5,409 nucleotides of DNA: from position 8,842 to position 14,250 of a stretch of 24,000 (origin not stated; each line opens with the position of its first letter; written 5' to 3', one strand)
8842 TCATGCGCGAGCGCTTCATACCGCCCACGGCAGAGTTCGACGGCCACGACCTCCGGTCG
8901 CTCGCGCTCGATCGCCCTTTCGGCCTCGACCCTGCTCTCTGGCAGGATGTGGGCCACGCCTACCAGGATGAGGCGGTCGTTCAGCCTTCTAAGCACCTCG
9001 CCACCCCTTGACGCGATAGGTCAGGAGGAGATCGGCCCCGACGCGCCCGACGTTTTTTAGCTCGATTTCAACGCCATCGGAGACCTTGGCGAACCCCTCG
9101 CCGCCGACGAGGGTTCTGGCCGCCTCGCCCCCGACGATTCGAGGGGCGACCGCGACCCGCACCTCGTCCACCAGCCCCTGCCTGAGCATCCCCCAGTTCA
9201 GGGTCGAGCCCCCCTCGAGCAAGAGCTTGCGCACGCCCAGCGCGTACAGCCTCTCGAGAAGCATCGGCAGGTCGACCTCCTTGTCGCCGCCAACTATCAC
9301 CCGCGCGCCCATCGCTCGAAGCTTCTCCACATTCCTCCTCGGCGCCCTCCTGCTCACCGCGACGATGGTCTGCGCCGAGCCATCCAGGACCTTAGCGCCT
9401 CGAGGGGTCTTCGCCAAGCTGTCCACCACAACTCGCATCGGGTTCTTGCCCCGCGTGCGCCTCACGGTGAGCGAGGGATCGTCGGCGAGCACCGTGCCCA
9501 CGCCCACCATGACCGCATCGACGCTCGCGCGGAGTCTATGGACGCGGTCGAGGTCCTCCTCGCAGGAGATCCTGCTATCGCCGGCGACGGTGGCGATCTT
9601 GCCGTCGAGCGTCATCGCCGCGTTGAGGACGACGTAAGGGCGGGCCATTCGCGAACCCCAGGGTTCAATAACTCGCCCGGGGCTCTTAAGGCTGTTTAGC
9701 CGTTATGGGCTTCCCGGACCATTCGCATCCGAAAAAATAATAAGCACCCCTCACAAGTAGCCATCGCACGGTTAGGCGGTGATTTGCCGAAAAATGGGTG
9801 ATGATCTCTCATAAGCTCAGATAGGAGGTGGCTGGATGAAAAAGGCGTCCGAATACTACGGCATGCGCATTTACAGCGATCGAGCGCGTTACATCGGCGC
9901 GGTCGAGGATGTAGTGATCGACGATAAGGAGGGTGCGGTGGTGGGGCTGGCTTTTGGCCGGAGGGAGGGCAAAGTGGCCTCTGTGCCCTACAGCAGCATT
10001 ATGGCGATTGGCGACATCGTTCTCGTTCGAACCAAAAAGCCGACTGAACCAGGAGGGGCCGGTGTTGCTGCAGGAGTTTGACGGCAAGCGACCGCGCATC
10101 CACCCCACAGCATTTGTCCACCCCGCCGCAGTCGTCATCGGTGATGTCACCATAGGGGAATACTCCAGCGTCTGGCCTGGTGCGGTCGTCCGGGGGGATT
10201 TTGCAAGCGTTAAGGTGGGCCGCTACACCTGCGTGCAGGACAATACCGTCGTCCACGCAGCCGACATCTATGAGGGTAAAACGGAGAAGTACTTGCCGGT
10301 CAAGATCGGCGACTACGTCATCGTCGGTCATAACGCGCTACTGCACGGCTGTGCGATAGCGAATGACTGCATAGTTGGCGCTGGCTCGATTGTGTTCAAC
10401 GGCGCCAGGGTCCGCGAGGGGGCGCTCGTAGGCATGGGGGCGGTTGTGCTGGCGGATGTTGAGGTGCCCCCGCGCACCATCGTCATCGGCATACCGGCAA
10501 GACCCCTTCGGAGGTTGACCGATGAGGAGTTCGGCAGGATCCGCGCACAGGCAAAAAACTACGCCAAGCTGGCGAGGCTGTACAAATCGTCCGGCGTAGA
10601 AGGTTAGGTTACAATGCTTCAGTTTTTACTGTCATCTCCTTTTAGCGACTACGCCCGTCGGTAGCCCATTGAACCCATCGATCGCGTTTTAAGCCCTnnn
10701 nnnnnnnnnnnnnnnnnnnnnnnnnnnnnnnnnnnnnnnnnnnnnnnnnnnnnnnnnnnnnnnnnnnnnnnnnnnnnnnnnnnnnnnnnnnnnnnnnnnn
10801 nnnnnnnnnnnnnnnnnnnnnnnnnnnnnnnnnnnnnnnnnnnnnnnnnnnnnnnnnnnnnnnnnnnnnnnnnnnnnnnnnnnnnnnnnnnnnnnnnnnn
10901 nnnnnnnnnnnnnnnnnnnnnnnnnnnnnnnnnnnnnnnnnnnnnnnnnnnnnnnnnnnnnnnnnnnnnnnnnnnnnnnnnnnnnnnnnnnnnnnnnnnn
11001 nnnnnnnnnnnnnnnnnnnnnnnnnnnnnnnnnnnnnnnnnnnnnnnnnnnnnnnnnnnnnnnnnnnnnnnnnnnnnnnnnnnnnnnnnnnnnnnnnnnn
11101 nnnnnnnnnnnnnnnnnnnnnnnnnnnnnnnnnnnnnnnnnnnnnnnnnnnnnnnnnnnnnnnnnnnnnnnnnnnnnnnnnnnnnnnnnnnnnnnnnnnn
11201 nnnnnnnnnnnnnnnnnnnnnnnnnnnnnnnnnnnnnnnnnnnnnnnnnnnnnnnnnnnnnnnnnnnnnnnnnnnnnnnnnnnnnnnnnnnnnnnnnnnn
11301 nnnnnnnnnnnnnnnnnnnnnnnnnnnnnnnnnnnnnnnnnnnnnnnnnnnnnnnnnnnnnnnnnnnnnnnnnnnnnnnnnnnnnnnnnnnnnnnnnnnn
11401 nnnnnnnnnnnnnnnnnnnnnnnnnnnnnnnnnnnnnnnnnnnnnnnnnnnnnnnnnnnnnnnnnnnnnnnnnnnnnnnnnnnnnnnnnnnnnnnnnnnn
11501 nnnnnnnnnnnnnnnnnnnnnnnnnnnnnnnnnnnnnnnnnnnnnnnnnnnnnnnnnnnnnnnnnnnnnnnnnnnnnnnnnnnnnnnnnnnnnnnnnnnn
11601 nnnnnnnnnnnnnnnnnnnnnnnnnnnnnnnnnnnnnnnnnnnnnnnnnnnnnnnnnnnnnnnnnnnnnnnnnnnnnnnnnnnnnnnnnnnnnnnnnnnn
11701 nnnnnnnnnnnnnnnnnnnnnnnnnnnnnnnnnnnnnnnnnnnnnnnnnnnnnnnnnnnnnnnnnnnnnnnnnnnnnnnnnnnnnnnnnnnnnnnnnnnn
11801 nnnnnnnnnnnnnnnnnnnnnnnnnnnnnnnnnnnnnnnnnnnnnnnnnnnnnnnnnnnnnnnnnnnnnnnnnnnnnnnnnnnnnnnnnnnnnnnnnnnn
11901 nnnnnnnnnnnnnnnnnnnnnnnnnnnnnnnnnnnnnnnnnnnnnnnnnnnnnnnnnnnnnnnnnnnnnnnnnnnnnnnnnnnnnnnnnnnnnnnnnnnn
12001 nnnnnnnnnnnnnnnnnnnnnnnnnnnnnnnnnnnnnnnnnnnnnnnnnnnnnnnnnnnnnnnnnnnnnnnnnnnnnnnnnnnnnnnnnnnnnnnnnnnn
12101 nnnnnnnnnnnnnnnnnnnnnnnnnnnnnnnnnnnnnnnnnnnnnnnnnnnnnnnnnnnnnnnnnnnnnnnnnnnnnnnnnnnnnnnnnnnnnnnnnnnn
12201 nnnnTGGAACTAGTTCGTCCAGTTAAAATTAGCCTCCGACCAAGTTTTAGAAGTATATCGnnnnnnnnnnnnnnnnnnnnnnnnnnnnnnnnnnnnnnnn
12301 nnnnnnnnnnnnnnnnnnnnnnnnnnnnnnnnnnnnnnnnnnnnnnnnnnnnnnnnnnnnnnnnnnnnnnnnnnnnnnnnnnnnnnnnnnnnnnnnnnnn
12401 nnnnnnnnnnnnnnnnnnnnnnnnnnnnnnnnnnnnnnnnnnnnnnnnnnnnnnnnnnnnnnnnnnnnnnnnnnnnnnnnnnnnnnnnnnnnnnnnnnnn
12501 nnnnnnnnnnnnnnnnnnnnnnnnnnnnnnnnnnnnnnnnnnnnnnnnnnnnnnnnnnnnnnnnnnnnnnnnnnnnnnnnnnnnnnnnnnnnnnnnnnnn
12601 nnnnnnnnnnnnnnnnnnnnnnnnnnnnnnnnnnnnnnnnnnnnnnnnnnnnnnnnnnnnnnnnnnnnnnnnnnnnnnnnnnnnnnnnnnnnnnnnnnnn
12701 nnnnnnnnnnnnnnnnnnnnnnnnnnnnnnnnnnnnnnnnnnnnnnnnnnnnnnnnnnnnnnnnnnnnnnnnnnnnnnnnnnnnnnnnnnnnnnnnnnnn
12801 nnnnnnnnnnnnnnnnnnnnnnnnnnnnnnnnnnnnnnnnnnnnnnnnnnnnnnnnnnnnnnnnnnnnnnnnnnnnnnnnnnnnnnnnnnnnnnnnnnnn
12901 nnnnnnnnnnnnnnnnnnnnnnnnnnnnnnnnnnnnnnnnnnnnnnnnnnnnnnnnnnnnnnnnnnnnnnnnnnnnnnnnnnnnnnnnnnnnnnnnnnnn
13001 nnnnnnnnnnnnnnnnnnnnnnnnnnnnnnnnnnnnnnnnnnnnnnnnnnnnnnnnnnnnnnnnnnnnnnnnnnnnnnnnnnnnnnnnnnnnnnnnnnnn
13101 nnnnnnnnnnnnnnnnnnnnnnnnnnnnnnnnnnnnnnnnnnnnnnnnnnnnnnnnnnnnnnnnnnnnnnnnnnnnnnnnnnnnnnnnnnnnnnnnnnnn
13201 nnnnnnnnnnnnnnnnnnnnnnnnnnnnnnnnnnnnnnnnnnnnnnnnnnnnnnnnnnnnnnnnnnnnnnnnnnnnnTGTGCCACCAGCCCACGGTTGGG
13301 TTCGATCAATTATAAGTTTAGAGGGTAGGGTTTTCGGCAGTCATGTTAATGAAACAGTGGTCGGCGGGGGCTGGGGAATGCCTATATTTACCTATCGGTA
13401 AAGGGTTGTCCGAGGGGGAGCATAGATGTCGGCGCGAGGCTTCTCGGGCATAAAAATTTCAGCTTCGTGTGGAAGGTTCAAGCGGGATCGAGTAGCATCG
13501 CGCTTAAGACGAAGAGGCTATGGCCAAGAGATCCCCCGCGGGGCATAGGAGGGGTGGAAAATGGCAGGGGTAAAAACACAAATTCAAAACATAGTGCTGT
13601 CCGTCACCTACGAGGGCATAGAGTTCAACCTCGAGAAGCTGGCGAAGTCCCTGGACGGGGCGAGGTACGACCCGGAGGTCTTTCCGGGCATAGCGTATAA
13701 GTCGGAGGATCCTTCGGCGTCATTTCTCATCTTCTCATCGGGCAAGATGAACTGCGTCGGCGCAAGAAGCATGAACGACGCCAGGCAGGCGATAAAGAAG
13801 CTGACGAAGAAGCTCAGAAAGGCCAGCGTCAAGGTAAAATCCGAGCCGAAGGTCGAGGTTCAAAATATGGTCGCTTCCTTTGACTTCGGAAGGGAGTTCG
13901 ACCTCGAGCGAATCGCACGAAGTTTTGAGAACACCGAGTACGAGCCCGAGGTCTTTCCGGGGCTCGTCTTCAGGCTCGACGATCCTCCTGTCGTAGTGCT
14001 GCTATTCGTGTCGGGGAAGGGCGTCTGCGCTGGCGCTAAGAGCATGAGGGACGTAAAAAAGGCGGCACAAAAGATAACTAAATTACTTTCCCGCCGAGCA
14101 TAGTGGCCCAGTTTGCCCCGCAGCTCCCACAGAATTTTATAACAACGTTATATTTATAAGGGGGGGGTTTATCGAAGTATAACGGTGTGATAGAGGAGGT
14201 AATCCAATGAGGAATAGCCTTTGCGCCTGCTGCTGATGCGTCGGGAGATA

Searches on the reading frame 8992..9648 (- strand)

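Call 7: search_protein_families(library=pfam, proteins=[window:8992-9648:-], max_evalue=0.001)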
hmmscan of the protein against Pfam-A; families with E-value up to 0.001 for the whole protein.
window:8992-9648:- (219 aa): 1 family
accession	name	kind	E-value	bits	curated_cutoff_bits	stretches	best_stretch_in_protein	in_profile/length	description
PF01872.23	RibD_C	-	7.2e-59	199.4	24.1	1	4-209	1-197/197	RibD C-terminal domain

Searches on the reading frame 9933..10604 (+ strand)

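Call 6: search_protein_families(library=pfam, proteins=[window:9933-10604:+], max_evalue=0.001)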
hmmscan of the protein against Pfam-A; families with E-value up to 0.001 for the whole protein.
window:9933-10604:+ (224 aa): 4 families
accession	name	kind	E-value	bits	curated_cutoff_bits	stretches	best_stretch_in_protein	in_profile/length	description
PF00132.30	Hexapep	-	1.9e-18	65.8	27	2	54-88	2-36/36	Bacterial transferase hexapeptide (six repeats)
PF21711.3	DCTN5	-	1.4e-08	35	40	1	80-189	42-151/182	Dynactin subunit 5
PF25084.1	LbH_EIF2B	-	2.6e-06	27.8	54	1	93-182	22-103/105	EIF2B subunit epsilon LbH domain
PF14602.12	Hexapep_2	-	9.4e-05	22.5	27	0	122-154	1-32/34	Hexapeptide repeat of succinyl-transferase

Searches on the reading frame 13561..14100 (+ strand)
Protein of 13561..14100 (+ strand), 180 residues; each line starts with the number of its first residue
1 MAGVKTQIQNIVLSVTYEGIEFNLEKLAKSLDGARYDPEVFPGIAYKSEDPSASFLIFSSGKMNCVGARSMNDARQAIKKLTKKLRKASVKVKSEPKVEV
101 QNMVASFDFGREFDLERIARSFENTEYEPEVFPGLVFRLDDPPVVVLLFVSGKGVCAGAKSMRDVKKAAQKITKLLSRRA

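Call 6: search_protein_families(library=pfam, proteins=[window:13561-14100:+], max_evalue=0.001)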
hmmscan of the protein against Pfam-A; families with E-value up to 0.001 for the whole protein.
window:13561-14100:+ (180 aa): 1 family
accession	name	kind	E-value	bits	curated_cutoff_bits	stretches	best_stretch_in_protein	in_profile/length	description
PF00352.27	TBP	-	5.8e-55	183.5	22.9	2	98-177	2-83/85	Transcription factor TFIID (or TATA-binding protein, TBP)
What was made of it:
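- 13561..14103 (+): TATA-binding protein gene, convergent with the fusion; marks the end of the hyp unit and the archaeal origin. PF00352 at E 6e-55 (call 6).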
